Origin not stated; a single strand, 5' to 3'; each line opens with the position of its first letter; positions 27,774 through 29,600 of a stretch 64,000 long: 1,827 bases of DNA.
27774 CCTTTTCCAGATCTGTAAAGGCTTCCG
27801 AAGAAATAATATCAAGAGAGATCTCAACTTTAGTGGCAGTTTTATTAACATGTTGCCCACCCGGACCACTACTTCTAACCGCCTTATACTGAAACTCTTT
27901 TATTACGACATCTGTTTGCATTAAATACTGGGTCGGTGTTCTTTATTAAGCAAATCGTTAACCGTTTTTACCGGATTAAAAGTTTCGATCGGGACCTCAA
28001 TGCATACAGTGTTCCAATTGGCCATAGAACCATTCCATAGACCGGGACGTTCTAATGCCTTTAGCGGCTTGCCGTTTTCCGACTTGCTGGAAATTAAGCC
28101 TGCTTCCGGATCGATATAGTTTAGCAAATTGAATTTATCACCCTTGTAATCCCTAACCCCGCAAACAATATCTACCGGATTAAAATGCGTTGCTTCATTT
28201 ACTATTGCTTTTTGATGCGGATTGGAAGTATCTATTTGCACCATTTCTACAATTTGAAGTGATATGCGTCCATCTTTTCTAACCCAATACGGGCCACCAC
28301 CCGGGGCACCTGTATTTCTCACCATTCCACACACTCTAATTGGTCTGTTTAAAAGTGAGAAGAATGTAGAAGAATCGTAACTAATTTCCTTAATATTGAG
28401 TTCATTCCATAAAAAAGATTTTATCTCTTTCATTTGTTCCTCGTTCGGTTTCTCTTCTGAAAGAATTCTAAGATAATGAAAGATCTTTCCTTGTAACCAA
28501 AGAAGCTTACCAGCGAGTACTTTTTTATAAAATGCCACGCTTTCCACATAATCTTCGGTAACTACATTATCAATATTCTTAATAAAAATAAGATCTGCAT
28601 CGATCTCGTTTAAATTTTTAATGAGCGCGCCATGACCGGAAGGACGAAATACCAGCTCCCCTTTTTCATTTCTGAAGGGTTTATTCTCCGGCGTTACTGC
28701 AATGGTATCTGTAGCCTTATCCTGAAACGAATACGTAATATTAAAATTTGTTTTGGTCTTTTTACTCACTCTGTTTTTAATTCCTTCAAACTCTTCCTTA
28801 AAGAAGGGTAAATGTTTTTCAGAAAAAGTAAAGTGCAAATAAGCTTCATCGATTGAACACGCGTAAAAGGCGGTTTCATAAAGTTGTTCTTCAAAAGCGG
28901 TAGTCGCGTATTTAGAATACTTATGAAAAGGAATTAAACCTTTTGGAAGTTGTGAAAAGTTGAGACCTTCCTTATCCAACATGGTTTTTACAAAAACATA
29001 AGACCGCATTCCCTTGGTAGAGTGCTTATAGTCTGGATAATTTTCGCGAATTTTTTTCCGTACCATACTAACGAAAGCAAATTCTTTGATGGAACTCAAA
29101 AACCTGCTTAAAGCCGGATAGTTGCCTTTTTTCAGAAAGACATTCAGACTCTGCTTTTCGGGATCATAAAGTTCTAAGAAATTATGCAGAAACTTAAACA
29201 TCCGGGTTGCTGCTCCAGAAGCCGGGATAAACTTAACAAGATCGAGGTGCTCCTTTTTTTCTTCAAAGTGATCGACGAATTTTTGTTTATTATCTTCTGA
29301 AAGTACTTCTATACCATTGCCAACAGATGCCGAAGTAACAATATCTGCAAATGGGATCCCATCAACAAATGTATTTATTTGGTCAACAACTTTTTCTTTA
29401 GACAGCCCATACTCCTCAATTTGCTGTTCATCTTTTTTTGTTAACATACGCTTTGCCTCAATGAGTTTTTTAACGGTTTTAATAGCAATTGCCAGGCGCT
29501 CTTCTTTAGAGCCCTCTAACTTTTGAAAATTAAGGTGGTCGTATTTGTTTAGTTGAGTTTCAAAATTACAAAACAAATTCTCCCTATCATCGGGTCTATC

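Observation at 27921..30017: NadR-like P-loop kinase fused to a UGPase-like nucleotidyltransferase (DUF4301-type) domain, next to PnuC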

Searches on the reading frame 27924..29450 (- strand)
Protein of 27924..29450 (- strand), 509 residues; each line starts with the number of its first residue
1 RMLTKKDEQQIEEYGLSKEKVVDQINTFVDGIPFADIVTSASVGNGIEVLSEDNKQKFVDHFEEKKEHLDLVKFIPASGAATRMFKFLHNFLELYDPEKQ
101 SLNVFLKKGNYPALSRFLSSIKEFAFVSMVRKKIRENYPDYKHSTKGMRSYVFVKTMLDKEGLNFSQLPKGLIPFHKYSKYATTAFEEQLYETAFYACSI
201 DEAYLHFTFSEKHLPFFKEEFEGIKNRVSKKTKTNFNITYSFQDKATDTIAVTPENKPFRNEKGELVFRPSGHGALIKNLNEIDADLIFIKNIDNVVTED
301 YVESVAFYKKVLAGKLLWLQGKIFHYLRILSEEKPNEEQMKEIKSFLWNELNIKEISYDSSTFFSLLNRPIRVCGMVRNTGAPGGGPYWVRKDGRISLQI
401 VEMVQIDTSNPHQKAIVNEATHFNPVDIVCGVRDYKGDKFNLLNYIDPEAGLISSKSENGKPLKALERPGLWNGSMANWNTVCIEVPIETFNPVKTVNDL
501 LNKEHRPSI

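Call 8: find_homologous_proteins(query=window:27924-29450:-, max_evalue=0.00001)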
Query window:27924-29450:- (509 aa): 8000 proteins with E <= 0.00001 among 8000 candidates; the best 120 are listed.
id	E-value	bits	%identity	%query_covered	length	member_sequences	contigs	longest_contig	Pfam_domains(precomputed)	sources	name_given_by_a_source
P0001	0.0e+0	1146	99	100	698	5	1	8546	PF14134.12,PF13521.13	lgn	-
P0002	1.4e-287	972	82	100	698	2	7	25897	PF14134.12,PF13521.13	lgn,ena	-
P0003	5.9e-237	805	69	100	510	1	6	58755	PF14134.12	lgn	-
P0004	7.2e-237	805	68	100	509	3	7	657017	PF14134.12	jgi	jgi:hypothetical protein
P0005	7.1e-236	802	68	100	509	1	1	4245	PF14134.12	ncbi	-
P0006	1.8e-235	800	68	99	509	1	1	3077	PF01704.25,PF14134.12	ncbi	-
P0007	3.9e-235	799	68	100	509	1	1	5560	PF14134.12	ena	-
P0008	2.1e-234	797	67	99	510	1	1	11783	PF14134.12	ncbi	-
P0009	1.9e-233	794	68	100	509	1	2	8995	PF14134.12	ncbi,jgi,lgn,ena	-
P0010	2.3e-233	793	67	99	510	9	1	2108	PF14134.12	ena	-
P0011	2.3e-233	793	67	99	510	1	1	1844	PF14134.12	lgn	-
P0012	3.6e-233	793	67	100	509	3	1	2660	PF14134.12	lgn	-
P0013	5.0e-233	792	67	99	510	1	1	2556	PF01704.25,PF14134.12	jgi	-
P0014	1.4e-232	791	67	99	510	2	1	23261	PF14134.12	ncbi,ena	-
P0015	1.6e-232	791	67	100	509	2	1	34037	PF14134.12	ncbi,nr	ncbi:MAG: DUF4301 family protein [Flavobacteriaceae bacterium]|nr:DUF4301 family protein [Flavobacte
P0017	3.4e-232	790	67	100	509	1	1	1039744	PF14134.12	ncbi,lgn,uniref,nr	ncbi:DUF4301 family protein [Ulvibacter antarcticus]|uniref:Uncharacterized protein DUF4301 n=1 Tax=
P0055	2.7e-226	770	65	99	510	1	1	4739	PF01704.25,PF14134.12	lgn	-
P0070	1.1e-224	765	64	100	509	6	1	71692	PF01704.25,PF14134.12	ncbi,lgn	-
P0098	9.9e-222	755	64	100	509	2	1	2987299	PF01704.25,PF14134.12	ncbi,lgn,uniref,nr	ncbi:DUF4301 family protein [Constantimarinum furrinae]|uniref:DUF4301 domain-containing protein n=1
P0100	1.3e-221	755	65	100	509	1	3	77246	PF01704.25,PF14134.12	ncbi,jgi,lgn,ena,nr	ncbi:MAG: NAD metabolism ATPase/kinase [Flavobacteriaceae bacterium]|nr:NAD metabolism ATPase/kinase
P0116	1.1e-220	752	64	100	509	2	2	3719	PF01704.25,PF14134.12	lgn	-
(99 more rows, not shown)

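Call 10: find_encoding_contigs(protein=P0017, flank=6000, max_places=2)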
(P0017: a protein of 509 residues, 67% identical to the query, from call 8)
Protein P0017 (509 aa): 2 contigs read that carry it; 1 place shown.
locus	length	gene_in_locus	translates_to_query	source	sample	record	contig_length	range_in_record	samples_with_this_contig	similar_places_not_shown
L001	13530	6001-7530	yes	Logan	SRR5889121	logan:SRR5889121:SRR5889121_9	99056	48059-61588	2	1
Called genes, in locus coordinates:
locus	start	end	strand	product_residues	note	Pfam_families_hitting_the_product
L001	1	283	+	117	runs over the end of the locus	-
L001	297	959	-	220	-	PF04473:DUF553, PF01841:Transglut_core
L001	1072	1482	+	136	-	-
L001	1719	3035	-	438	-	PF05221:AdoHcyase, PF02826:2-Hacid_dh_C, PF00670:AdoHcyase_NAD, PF02882:THF_DHG_CYH_C (faint), PF07991:KARI_N (weak), PF13241:NAD_binding_7 (weak)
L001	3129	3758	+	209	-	PF01648:ACPS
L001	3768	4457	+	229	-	PF01884:PcrB, PF00977:His_biosynth (weak)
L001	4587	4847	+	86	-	PF01910:Thiamine_BP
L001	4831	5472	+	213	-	PF04973:NMN_transporter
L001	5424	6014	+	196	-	PF13521:AAA_28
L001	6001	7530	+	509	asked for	PF14134:DUF4301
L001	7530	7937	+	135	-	PF00472:RF-1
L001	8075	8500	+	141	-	-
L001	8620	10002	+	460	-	PF00072:Response_reg, PF00158:Sigma54_activat, PF14532:Sigma54_activ_2, PF00004:AAA (weak), PF07728:AAA_5 (weak), PF25601:AAA_lid_14, PF02954:HTH_8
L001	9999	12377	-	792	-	PF00512:HisKA, PF02518:HATPase_c, PF00072:Response_reg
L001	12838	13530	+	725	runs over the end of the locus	PF07715:Plug, PF00593:TonB_dep_Rec_b-barrel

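Call 11: find_encoding_contigs(protein=P0002, flank=6000, max_places=3)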
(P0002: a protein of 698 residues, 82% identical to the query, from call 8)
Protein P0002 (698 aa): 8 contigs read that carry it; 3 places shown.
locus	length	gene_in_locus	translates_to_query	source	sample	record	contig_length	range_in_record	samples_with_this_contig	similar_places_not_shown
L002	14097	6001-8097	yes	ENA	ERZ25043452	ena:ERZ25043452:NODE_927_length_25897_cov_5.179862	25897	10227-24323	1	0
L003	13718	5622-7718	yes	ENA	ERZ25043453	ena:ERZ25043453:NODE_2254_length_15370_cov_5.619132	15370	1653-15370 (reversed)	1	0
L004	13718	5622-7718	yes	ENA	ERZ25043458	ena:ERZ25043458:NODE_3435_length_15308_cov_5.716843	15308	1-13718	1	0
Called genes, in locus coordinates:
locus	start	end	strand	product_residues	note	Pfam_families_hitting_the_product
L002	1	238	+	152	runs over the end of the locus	PF13858:DUF4199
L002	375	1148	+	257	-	-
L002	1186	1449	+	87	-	PF01016:Ribosomal_L27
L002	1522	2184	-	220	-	PF01841:Transglut_core, PF04473:DUF553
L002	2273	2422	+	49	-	-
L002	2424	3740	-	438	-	PF05221:AdoHcyase, PF02826:2-Hacid_dh_C, PF00670:AdoHcyase_NAD, PF07991:KARI_N (weak), PF13241:NAD_binding_7 (weak)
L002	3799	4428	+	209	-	PF01648:ACPS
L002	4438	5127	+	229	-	PF01884:PcrB, PF00977:His_biosynth (weak)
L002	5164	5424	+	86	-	PF01910:Thiamine_BP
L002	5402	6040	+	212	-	PF04973:NMN_transporter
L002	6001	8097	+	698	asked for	PF13521:AAA_28, PF14134:DUF4301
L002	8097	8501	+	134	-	PF00472:RF-1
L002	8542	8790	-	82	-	-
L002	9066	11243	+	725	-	PF07715:Plug, PF00593:TonB_dep_Rec_b-barrel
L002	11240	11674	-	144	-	-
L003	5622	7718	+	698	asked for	PF13521:AAA_28, PF14134:DUF4301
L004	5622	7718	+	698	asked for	PF13521:AAA_28, PF14134:DUF4301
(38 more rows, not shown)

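Call 13: search_solved_structures(query=A1, max_evalue=10, show_alignments=3)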
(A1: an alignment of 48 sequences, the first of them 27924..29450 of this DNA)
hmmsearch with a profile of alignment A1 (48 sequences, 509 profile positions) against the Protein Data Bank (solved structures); distinct sequences matched with E-value up to 10: 2.
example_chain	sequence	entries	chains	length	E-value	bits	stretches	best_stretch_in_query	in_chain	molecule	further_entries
4lus_A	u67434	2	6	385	0.11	14.4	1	341-390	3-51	Alanine racemase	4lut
4luy_A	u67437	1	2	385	0.11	14.4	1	341-390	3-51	Alanine racemase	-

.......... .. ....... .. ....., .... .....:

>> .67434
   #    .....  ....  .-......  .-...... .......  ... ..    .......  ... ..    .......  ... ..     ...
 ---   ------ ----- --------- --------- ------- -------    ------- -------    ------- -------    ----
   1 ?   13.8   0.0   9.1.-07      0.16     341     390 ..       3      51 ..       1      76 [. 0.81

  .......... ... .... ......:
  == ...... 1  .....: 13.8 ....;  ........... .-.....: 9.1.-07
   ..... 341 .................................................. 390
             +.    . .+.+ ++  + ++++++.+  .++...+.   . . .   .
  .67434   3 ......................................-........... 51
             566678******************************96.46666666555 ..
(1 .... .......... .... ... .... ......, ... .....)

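Call 19: find_related_loci(query=A1, collection=genome_contigs, flank=6000)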
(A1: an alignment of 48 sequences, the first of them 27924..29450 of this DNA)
Query A1 (509 aa) in genome_contigs; peptide patterns used: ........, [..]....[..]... (x = any residue, [..] = any of these).
600 stretches matched a pattern (row limit reached: there are more); 599 encode a relative of the query (tblastn E <= 1e-3); the best 80 are kept; 80 distinct loci.
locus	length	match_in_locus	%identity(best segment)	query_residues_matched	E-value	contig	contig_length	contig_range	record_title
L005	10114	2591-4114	66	2-508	0e+0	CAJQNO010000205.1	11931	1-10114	MAG: uncultured Flavobacteriaceae bacterium isolate 10_20180412_Bin_METABAT_69_1 genome assembly, contig: c_000010556750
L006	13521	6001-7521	64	3-508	0e+0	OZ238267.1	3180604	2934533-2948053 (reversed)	MAG: Flavobacteriaceae bacterium isolate 09b6b137-068c-45fe-842c-bd307207bc05 genome assembly, chromosome: 1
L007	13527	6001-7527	64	2-508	0e+0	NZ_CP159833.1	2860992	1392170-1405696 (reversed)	Candidatus Marifrigoribacter sp. Uisw_064 chromosome, complete genome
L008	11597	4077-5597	66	2-508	0e+0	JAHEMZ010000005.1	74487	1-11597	MAG: Flavobacteriaceae bacterium isolate Ww87 NODE_463_length_74487_cov_10.056827, whole genome shotgun sequence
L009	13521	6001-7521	64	2-508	0e+0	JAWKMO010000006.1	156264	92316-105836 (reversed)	MAG: Flavobacteriaceae bacterium isolate ABC1.15 ABC1.15.fa-6, whole genome shotgun sequence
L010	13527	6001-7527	65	1-508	0e+0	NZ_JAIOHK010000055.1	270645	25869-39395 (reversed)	MAG: Altibacter sp. isolate MAG_02 contig_142516, whole genome shotgun sequence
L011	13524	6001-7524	58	1-507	0e+0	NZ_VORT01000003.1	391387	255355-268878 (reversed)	Aequorivita antarctica strain SW49 NODE_3_length_391387_cov_377.987, whole genome shotgun sequence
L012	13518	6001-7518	56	5-509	0e+0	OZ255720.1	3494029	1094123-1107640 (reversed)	MAG: Gilvibacter sp. isolate a9052ea4-757a-456f-828b-fd418c90d347 genome assembly, chromosome: 1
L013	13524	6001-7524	58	1-507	0e+0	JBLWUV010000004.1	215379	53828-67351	MAG: Aequorivita sp. isolate EA11-06 A11maxbin.005RE.5K@4, whole genome shotgun sequence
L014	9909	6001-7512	56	4-506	0e+0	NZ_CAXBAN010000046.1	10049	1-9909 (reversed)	MAG: uncultured Planktosalinus sp. isolate ERR594396_concoct_71 ERZ2772542.2913, whole genome shotgun sequence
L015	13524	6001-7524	55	2-508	0e+0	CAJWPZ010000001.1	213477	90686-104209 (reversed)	MAG TPA_asm: uncultured Flavobacteriaceae bacterium isolate ERR598945_bin.23_MetaBAT_v2.12.1_MAG genome assembly, contig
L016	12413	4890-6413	55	2-508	0e+0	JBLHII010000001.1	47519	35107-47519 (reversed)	MAG: Candidatus Paceibacteria bacterium isolate 3300054975_71 Ga0535640_0000258, whole genome shotgun sequence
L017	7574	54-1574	58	1-507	0e+0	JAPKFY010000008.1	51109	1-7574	MAG: Aequorivita sp. isolate PDA_C_MAG.75 MAG.75_8, whole genome shotgun sequence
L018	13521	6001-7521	56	2-507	0e+0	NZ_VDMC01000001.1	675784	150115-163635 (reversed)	Aequorivita sinensis strain S1-10 R20_NDMS06860.contig00001, whole genome shotgun sequence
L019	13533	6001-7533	56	2-506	0e+0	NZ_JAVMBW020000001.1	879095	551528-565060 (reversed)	Aequorivita marina strain S2608 scaffold1_size879044, whole genome shotgun sequence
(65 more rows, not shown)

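Call 22: predict_structure(alignment_id=A1)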
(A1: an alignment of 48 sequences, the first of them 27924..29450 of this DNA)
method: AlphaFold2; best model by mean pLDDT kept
length: 509 residues; sequences in the alignment: 48
mean_pLDDT: 90.3   pTM: 0.90
mean pLDDT of the five models: 90.3, 88.5, 87.9, 87.6, 86.4
residues with pLDDT >= 90: 340; 70-90: 153; 50-70: 16; < 50: 0
segments of 3 or more residues with pLDDT < 50: none
pLDDT, mean of each block of 10 residues (from residue 1): 87 92 92 92 93 98 96 84 88 94 92 96 94 93 92 95 89 89 91 93 90 80 89 93 84 94 90 79 95 89 94 98 97 89 96 92 96 89 80 91 90 91 89 96 87 83 85 77 93 91 82
secondary structure, 60 per line:
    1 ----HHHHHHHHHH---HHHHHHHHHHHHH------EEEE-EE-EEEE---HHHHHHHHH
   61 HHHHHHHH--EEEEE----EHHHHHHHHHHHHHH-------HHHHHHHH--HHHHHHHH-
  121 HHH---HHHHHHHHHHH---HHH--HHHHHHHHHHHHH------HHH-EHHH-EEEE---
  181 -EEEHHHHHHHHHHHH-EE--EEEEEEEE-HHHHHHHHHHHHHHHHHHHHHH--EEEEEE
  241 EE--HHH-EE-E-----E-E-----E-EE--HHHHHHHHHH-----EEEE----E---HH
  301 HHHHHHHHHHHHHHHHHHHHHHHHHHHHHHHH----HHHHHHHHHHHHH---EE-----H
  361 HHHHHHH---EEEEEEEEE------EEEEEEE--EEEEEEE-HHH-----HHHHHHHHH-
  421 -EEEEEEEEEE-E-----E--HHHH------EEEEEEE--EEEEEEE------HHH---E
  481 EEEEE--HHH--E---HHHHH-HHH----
elements in order: H5-14 H18-30 E37-40 E45-48 H52-68 E71-75 H81-94 H102-109 H112-119 H127-137 H146-158 E174-177 E182-184 H185-196 E202-209 H211-232 E235-242 H272-281 E287-290 H299-332 H337-349 H360-367 E371-379 E386-392 E395-401 H411-419 E422-431 H442-445 E452-458 E461-467 E480-485 H497-501

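Call 25: fold_search(model_id=the predicted structure, library=pdb)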
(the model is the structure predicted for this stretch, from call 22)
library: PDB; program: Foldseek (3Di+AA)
matches with E <= 10: 733; with E <= 0.001: 30
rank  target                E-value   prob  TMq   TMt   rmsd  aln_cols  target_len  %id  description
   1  3r3i_A                2.9e-11  1.00  0.45  0.49   6.8       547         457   13  Crystal Structure of C-terminal truncation of UDP-glucose Pyrophosphorylase of Homo sapiens (released 2012-03-21)
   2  3r3i_B                8.1e-11  1.00  0.45  0.48   9.6       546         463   14  Crystal Structure of C-terminal truncation of UDP-glucose Pyrophosphorylase of Homo sapiens (released 2012-03-21)
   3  2icx_B                1.2e-10  1.00  0.45  0.49   6.6       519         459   13  Crystal Structure of a Putative UDP-glucose Pyrophosphorylase from Arabidopsis Thaliana with Bound UTP (released 2006-09-26)
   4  3r2w_A                1.5e-10  1.00  0.37  0.40   6.1       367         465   17  Crystal Structure of UDP-glucose Pyrophosphorylase of Homo Sapiens (released 2012-02-08)
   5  2icy_MODEL_1_B        1.9e-10  1.00  0.44  0.47   6.9       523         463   13  Crystal Structure of a Putative UDP-glucose Pyrophosphorylase from Arabidopsis Thaliana with Bound UDP-glucose (released 2006-10-03)
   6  3r3i_D                2.5e-10  1.00  0.37  0.40  23.2       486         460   16  Crystal Structure of C-terminal truncation of UDP-glucose Pyrophosphorylase of Homo sapiens (released 2012-03-21)
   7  6tn3_B                3.2e-10  1.00  0.49  0.53   6.4       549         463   12  Crystal Structure of Aspergillus fumigatus UDP-N-acetylglucosamine pyrophosphorylase in complex with GlcNAc-1P (released 2020-04-01)
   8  9g53_B                4.3e-10  1.00  0.48  0.51   6.5       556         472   11  The structure of Aspergillus fumigatus UDP-GlcNAc pyrophosphorylase in complex with a fragment (released 2025-07-30)
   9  4bma_A                6.2e-10  1.00  0.48  0.52   6.9       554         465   12  structural of Aspergillus fumigatus UDP-N-acetylglucosamine pyrophosphorylase (released 2013-05-15)
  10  1jvg_A                9.4e-10  1.00  0.49  0.51   8.1       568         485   13  CRYSTAL STRUCTURE OF HUMAN AGX2 COMPLEXED WITH UDPGALNAC (released 2002-08-30)
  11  3r2w_B                1.2e-09  1.00  0.37  0.40   6.4       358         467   16  Crystal Structure of UDP-glucose Pyrophosphorylase of Homo Sapiens (released 2012-02-08)
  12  2icx_A                1.2e-09  1.00  0.43  0.48   8.6       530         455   12  Crystal Structure of a Putative UDP-glucose Pyrophosphorylase from Arabidopsis Thaliana with Bound UTP (released 2006-09-26)
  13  3r2w_D                1.5e-09  1.00  0.38  0.41   8.7       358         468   16  Crystal Structure of UDP-glucose Pyrophosphorylase of Homo Sapiens (released 2012-02-08)
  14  6g9w_A                1.6e-09  1.00  0.47  0.51   7.5       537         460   12  Crystal Structure of Aspergillus fumigatus UDP-N-acetylglucosamine pyrophosphorylase in complex with UTP (released 2019-04-24)
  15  9swy_B                2.0e-09  1.00  0.45  0.48   7.1       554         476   11  The structure of AfUAP1 in complex with GlcNAc-1P (released 2026-01-28)
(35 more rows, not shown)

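Call 27: search_protein_families(library=pfam, alignment_id=A1, max_evalue=1)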
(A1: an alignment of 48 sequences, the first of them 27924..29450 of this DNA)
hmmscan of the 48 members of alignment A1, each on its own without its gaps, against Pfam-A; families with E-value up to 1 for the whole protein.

A. member 1, window:27924-29450:- (509 aa): 4 families
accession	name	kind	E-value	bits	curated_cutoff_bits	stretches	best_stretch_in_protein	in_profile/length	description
PF14134.11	DUF4301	-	2.6e-200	667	27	1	4-506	1-507/507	Domain of unknown function (DUF4301)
PF01704.24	UDPGP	-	0.0064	15.7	22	1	478-504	318-345/413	UTP--glucose-1-phosphate uridylyltransferase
PF06757.18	Ins_allergen_rp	-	0.088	13.1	23.2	1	42-120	31-107/174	Insect allergen related repeat, nitrile-specifier detoxification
PF20122.4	DUF6512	-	0.17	12.3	26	0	172-223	130-177/181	Family of unknown function (DUF6512)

B. families by the number of members that match (of 48 scanned): 49 families (the first 25 are shown)
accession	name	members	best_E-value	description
PF14134.11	DUF4301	48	2.9e-206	Domain of unknown function (DUF4301)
PF01704.24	UDPGP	34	4.9e-08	UTP--glucose-1-phosphate uridylyltransferase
PF14823.11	Sirohm_synth_C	6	0.0037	Sirohaem biosynthesis protein C-terminal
PF03432.20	Relaxase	6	0.01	MobA/VirD2-like, nuclease domain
PF21696.3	TECR_N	3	0.056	TECR, ubiquitin-like domain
PF09293.15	RNaseH_C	3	0.065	T4 RNase H, C terminal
PF13521.12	AAA_28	2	1.2e-41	AAA domain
PF00004.35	AAA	2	2.2e-05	ATPase family associated with various cellular activities (AAA)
PF01637.24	ATPase_2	2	0.00049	ATPase domain predominantly from Archaea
PF13191.12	AAA_16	2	0.0011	AAA ATPase domain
PF00910.28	RNA_helicase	2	0.0014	RNA helicase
PF13479.12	AAA_24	2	0.0041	AAA domain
PF20720.3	nSTAND3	2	0.0071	Novel STAND NTPase 3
PF13173.12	AAA_14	2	0.015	AAA domain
PF15711.10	ILEI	2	0.017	Interleukin-like EMT inducer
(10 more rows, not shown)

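Call 29: search_solved_structures(query=P0006, max_evalue=10, show_alignments=4)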
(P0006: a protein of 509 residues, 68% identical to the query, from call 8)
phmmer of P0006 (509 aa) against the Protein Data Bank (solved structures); distinct sequences matched with E-value up to 10: 0.
